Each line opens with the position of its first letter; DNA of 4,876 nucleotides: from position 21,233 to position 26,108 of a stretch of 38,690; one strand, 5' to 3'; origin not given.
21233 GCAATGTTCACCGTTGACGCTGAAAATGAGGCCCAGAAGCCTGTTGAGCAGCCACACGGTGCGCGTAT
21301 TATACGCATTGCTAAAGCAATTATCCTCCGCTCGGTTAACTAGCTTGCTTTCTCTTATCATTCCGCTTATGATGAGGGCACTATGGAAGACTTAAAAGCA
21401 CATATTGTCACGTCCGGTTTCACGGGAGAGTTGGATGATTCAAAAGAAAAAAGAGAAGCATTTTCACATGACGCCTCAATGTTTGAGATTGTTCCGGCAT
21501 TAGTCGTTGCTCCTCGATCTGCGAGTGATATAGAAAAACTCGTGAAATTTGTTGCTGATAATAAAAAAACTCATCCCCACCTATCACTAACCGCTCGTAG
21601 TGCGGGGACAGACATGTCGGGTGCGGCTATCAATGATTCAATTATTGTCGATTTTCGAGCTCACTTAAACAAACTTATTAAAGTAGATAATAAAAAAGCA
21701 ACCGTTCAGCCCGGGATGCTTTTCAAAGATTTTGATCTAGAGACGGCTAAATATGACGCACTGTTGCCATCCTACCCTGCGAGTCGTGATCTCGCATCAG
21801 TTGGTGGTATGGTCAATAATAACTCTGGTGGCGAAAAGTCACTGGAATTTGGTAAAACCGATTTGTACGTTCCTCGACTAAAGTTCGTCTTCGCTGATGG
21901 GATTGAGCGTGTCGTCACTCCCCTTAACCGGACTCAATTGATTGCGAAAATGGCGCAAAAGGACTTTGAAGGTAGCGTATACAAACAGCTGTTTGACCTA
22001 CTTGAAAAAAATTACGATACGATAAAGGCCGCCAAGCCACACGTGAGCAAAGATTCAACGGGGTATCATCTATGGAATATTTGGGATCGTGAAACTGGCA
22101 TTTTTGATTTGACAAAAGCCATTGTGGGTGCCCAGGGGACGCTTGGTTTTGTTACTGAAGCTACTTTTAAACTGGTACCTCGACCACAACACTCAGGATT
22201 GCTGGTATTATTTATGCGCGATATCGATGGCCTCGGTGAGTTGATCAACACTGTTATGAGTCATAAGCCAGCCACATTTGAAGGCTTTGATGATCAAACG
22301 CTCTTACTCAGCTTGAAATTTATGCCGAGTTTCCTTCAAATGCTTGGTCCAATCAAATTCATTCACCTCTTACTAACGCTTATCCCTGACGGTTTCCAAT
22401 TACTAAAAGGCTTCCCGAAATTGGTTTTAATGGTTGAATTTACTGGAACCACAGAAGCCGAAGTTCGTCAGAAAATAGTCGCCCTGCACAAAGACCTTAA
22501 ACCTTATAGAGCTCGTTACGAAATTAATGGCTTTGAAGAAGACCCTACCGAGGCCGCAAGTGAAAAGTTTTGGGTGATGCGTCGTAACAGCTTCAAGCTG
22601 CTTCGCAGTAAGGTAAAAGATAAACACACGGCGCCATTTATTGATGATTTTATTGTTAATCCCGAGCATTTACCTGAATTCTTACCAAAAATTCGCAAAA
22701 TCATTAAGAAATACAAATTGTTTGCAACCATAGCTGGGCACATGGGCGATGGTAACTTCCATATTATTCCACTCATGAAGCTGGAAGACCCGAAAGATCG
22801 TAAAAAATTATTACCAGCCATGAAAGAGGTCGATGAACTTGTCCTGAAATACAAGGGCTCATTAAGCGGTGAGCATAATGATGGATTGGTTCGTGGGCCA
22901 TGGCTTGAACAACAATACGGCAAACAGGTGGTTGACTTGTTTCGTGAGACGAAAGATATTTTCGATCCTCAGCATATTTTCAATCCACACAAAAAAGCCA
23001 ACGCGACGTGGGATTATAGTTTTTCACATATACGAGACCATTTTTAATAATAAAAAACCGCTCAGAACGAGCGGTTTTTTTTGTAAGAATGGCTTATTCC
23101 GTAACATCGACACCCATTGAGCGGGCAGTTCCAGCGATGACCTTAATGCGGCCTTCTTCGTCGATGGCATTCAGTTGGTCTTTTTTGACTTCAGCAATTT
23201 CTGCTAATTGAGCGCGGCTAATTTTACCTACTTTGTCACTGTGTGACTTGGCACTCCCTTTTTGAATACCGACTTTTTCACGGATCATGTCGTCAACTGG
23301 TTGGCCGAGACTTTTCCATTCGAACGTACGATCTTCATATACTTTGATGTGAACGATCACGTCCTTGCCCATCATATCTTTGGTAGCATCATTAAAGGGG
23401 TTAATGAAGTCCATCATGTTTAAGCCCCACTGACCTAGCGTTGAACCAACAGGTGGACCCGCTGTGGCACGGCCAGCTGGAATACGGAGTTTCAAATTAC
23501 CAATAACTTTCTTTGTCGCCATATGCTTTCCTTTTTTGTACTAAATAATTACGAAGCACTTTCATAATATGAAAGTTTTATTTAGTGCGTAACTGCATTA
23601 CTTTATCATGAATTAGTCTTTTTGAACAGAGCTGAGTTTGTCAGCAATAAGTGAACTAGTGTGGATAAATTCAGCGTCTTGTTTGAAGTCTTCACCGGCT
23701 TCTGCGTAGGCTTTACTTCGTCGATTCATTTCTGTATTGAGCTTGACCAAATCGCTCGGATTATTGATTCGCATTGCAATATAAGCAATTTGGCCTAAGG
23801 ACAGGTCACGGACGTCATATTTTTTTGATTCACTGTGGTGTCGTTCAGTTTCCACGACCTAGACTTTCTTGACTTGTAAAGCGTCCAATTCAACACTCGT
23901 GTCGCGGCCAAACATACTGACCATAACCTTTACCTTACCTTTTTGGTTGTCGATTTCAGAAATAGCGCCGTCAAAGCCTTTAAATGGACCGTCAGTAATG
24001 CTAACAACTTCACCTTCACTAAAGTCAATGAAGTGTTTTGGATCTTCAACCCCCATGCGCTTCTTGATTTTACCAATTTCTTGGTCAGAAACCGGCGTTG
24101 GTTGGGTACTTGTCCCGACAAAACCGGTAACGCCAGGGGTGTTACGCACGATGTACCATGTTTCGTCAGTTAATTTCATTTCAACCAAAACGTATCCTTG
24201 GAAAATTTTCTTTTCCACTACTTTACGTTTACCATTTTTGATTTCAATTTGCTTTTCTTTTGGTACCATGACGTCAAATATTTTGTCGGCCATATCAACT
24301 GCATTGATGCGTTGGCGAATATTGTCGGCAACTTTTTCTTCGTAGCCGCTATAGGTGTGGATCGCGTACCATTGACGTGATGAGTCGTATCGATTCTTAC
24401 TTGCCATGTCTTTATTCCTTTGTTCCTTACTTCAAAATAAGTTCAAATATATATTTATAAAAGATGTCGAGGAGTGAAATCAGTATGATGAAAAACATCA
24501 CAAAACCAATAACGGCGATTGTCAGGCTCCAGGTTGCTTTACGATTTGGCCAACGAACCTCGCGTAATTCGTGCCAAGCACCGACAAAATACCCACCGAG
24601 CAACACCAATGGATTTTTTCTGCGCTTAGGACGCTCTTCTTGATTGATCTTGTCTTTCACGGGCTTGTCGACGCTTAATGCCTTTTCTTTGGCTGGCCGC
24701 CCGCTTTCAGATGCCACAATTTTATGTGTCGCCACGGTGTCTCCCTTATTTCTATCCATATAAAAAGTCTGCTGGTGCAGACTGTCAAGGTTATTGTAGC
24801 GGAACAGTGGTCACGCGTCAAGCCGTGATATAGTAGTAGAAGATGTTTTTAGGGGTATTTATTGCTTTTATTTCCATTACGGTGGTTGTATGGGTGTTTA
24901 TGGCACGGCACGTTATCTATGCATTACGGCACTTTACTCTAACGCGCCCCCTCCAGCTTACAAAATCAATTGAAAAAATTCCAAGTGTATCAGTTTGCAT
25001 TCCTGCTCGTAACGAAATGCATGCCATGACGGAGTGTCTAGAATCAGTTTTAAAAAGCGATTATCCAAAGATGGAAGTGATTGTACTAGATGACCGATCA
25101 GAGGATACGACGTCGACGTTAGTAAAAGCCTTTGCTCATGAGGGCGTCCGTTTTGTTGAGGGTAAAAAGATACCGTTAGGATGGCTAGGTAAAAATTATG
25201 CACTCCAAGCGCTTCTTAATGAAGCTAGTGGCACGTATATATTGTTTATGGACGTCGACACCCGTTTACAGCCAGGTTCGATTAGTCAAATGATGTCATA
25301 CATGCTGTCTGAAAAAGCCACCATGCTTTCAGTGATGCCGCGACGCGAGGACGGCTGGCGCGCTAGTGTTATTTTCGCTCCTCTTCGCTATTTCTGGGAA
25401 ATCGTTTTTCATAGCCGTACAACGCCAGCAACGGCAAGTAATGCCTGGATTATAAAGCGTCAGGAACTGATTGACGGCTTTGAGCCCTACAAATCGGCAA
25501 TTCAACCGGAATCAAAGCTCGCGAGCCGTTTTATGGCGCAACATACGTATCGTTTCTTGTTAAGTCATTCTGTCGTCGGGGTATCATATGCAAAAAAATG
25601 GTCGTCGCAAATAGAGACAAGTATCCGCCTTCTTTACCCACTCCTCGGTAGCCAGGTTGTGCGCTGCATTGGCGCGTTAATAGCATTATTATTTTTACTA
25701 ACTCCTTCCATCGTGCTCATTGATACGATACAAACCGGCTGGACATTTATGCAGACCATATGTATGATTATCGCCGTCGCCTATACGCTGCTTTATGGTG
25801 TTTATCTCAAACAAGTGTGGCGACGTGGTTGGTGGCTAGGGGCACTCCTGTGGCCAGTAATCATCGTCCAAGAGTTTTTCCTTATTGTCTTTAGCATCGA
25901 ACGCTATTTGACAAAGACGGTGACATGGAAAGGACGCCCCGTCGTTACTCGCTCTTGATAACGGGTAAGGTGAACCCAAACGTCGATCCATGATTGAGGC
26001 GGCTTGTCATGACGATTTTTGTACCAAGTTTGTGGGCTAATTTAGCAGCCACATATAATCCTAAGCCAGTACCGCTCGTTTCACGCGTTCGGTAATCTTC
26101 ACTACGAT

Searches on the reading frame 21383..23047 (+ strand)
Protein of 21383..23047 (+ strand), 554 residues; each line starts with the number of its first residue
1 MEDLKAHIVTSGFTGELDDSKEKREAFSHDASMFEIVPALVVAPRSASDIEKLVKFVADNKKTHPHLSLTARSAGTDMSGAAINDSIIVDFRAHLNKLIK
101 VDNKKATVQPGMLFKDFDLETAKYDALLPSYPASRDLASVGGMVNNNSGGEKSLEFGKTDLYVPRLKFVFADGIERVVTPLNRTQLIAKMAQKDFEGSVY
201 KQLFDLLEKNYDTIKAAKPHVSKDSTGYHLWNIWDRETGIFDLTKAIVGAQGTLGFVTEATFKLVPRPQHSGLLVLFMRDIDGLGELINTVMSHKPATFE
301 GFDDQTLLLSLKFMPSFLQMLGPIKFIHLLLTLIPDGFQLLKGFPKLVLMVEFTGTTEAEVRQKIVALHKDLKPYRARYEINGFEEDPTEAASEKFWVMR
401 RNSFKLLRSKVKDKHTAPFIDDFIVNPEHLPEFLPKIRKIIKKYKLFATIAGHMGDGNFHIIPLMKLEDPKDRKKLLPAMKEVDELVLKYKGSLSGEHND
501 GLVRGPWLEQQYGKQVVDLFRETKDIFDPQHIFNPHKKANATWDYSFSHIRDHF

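Call 8: search_protein_families(library=pfam, proteins=[window:21383-23047:+], max_evalue=0.00001)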
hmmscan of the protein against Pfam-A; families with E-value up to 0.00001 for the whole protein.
window:21383-23047:+ (554 aa): 2 families
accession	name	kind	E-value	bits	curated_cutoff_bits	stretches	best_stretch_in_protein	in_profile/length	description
PF02913.24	FAD-oxidase_C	-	1.7e-43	149.5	21.2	1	268-537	2-247/248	FAD linked oxidases, C-terminal domain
PF01565.28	FAD_binding_4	-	8.8e-25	87.5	26.4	1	38-173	1-133/139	FAD binding domain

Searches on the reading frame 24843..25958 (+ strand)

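Call 9: search_protein_families(library=pfam, proteins=[window:24843-25958:+], max_evalue=0.00001)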
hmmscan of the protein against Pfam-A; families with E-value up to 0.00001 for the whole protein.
window:24843-25958:+ (371 aa): 2 families
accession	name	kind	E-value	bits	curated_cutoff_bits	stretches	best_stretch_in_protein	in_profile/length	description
PF00535.33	Glycos_transf_2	-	3.4e-22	79.6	23.3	1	50-172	1-123/168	Glycosyl transferase family 2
PF13641.12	Glyco_tranf_2_3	-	7.9e-11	42.8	27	1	47-167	1-124/230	Glycosyltransferase like family 2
